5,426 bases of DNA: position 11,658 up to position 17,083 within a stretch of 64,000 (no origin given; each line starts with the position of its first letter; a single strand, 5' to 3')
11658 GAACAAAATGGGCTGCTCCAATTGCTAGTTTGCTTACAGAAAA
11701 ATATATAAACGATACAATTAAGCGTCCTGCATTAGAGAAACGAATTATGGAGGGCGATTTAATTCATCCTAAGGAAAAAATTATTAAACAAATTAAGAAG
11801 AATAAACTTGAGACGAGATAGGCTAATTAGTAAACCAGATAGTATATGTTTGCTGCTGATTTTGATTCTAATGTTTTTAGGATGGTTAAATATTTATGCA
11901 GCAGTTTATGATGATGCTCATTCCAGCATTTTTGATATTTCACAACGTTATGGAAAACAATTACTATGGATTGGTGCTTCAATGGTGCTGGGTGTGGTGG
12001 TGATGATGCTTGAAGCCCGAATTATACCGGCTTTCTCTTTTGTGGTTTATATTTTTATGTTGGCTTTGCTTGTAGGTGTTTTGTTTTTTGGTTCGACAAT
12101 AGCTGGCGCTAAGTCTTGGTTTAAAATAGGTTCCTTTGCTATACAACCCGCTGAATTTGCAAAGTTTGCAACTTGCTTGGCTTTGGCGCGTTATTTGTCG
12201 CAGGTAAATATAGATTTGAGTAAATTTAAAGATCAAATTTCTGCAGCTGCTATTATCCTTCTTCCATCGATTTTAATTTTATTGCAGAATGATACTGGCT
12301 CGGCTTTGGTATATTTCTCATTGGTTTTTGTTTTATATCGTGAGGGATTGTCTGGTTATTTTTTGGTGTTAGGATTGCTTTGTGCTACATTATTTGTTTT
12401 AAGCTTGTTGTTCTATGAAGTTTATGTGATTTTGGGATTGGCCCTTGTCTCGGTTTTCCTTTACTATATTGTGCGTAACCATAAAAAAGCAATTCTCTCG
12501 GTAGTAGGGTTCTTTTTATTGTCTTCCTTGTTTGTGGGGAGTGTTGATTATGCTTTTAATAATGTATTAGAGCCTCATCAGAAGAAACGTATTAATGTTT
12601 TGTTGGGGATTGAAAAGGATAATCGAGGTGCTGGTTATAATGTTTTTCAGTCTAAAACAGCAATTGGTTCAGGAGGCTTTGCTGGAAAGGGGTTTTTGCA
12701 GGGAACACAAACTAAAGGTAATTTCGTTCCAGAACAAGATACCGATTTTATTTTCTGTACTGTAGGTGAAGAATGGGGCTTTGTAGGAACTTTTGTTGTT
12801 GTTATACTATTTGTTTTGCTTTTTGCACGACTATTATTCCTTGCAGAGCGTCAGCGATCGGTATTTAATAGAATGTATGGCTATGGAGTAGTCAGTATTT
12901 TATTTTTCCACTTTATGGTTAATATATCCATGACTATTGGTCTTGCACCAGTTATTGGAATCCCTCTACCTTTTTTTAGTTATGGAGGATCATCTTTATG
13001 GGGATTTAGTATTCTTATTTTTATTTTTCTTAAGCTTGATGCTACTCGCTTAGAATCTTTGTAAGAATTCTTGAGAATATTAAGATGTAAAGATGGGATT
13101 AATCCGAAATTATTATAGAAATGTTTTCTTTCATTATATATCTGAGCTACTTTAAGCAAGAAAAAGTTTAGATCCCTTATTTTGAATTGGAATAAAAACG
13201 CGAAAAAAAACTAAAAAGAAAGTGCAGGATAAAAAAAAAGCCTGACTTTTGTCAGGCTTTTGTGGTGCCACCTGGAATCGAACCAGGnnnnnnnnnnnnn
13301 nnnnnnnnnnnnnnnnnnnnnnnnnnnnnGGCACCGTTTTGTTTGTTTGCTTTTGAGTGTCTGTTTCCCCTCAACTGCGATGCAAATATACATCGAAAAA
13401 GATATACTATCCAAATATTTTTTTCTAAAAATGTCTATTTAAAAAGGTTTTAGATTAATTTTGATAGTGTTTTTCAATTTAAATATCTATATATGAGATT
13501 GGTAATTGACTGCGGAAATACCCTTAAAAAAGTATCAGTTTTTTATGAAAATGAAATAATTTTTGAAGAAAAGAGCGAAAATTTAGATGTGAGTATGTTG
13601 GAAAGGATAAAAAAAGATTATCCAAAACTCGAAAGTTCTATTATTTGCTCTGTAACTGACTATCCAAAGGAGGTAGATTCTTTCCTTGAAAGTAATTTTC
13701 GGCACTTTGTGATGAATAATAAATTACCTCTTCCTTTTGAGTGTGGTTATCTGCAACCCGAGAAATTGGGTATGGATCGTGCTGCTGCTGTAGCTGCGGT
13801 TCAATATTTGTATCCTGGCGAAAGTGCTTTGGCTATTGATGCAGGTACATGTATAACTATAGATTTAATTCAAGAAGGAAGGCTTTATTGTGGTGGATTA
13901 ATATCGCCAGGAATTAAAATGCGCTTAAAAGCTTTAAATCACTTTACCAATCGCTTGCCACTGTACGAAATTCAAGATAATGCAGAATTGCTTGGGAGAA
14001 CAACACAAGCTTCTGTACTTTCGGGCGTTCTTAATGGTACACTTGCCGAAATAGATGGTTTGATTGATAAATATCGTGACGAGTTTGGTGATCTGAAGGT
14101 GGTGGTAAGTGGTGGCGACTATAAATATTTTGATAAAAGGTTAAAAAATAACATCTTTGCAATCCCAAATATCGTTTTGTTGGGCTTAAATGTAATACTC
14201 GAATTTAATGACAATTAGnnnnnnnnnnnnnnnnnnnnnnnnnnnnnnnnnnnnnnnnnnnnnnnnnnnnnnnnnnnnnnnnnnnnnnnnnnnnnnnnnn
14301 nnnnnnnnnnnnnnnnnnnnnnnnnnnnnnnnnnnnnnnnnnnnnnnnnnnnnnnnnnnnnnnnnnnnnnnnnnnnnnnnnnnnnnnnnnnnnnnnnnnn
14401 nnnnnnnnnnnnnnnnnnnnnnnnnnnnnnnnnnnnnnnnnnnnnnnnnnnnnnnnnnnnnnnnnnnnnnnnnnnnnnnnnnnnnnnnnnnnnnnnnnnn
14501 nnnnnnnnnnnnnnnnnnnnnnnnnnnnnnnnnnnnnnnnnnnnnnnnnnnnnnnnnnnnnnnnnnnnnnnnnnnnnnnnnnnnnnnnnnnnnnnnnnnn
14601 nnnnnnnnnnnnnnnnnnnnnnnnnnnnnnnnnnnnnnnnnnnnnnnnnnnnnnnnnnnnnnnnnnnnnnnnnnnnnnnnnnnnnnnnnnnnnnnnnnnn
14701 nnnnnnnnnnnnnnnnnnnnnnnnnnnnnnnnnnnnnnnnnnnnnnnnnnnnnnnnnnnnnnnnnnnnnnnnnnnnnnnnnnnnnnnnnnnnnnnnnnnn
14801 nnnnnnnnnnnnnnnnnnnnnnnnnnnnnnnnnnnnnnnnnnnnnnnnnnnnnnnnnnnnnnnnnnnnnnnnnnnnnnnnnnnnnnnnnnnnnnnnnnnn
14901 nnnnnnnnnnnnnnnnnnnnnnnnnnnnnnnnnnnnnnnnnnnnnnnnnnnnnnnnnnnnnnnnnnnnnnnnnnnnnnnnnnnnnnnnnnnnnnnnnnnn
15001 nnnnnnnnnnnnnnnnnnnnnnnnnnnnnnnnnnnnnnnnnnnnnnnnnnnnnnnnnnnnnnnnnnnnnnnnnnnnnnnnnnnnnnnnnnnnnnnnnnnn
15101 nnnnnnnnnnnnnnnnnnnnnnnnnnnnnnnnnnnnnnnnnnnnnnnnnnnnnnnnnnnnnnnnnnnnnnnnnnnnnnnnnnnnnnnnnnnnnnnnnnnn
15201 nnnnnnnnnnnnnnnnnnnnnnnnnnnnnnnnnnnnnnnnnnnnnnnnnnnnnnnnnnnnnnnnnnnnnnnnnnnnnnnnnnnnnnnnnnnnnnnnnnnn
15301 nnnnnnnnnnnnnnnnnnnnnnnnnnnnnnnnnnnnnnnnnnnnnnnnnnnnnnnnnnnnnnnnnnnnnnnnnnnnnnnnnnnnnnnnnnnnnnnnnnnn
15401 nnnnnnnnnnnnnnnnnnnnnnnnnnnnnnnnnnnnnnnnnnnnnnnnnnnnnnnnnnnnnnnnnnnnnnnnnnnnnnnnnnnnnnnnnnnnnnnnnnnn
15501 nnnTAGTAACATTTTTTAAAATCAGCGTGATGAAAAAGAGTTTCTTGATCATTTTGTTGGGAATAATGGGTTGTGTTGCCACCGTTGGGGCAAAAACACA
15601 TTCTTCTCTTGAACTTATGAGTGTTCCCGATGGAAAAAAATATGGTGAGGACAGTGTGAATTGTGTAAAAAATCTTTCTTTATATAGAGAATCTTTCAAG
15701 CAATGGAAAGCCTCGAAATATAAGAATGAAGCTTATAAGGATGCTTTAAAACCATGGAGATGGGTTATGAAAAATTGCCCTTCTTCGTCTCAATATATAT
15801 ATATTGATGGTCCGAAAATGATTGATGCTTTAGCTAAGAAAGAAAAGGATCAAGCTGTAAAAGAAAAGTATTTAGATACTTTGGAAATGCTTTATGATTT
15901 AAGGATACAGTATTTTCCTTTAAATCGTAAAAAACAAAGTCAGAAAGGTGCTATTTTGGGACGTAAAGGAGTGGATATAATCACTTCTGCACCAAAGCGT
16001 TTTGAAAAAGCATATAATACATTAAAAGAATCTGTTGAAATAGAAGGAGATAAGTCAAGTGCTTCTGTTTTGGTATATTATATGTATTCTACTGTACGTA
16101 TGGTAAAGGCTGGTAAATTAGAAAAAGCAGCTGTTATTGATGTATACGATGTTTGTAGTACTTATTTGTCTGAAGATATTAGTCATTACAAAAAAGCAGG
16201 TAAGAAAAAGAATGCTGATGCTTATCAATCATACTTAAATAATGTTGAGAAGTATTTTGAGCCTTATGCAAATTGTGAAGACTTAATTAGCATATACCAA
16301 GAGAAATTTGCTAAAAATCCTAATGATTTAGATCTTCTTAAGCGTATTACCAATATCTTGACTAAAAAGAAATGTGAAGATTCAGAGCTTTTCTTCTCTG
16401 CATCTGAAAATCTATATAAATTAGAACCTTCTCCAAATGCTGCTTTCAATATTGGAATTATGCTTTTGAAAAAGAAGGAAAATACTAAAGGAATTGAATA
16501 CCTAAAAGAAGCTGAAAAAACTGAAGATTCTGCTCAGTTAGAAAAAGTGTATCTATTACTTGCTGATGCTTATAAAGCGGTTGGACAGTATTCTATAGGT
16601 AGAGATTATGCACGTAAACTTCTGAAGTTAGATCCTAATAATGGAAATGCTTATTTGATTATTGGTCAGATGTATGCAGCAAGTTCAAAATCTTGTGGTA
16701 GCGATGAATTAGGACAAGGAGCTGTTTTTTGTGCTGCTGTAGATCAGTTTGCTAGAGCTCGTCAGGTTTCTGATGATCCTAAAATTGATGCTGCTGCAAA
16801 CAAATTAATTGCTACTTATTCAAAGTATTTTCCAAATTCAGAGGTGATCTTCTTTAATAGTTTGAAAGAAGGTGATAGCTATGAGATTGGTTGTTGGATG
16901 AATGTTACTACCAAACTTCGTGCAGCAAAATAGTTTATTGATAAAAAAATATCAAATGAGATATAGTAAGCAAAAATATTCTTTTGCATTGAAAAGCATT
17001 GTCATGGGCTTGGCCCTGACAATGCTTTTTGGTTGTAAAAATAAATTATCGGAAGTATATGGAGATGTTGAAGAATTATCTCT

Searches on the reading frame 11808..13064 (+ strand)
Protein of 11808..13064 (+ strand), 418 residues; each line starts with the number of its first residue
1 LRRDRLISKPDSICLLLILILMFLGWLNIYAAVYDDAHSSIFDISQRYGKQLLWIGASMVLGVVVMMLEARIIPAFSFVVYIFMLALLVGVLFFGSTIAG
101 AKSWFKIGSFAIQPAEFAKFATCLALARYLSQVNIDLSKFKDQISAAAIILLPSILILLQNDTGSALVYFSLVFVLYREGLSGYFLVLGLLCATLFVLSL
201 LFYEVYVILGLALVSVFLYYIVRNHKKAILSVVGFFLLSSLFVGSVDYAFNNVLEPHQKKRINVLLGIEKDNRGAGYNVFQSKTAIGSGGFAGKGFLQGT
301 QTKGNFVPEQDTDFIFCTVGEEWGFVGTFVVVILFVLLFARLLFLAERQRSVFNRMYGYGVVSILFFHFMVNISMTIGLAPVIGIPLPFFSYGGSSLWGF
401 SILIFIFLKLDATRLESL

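Call 53: search_protein_families(library=pfam, proteins=[window:11808-13064:+], max_evalue=0.00001)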
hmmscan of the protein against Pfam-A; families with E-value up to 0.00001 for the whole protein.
window:11808-13064:+ (418 aa): 1 family
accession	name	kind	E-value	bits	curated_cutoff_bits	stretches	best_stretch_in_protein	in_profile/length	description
PF01098.24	FTSW_RODA_SPOVE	-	2.1e-76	257.7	26.4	2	214-412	163-352/356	Cell cycle protein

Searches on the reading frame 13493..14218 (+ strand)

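Call 54: search_protein_families(library=pfam, proteins=[window:13493-14218:+], max_evalue=0.00001)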
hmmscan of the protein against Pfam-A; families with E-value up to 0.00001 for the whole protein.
window:13493-14218:+ (241 aa): 1 family
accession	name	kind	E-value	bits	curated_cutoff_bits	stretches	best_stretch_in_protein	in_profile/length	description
PF03309.20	Pan_kinase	-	3.2e-36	125.6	24.7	1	3-192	2-204/205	Type III pantothenate kinase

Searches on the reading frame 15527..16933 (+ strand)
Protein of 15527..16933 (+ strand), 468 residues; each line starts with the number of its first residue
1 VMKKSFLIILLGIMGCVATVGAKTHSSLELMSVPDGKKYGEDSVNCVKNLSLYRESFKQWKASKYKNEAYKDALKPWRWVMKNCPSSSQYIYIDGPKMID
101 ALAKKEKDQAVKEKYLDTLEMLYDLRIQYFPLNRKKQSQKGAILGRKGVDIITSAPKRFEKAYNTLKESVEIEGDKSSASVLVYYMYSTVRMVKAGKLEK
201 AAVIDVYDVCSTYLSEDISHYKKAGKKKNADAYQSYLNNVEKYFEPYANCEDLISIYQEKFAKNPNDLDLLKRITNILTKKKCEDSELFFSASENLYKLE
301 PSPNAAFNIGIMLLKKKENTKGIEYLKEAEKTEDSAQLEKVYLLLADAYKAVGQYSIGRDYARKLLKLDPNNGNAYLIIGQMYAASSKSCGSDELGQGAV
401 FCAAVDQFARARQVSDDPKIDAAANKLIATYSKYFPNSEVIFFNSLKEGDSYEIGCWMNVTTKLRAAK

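Call 54: search_protein_families(library=pfam, proteins=[window:15527-16933:+], max_evalue=0.00001)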
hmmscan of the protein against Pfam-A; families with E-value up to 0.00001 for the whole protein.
window:15527-16933:+ (468 aa): 4 families
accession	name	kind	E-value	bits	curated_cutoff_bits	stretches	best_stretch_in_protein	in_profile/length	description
PF07719.23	TPR_2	-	2.4e-06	27.7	27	0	340-372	2-34/34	Tetratricopeptide repeat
PF13428.12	TPR_14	-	4.7e-06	27.2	23.5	0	341-381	3-43/44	Tetratricopeptide repeat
PF25063.1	ARM_TT21_C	-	7.5e-06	26.4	35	0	250-384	2-140/209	Tetratricopeptide repeat protein 21 C-terminal ARM domain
PF13432.12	TPR_16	-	9.2e-06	26.4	32.7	0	343-385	1-43/65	Tetratricopeptide repeat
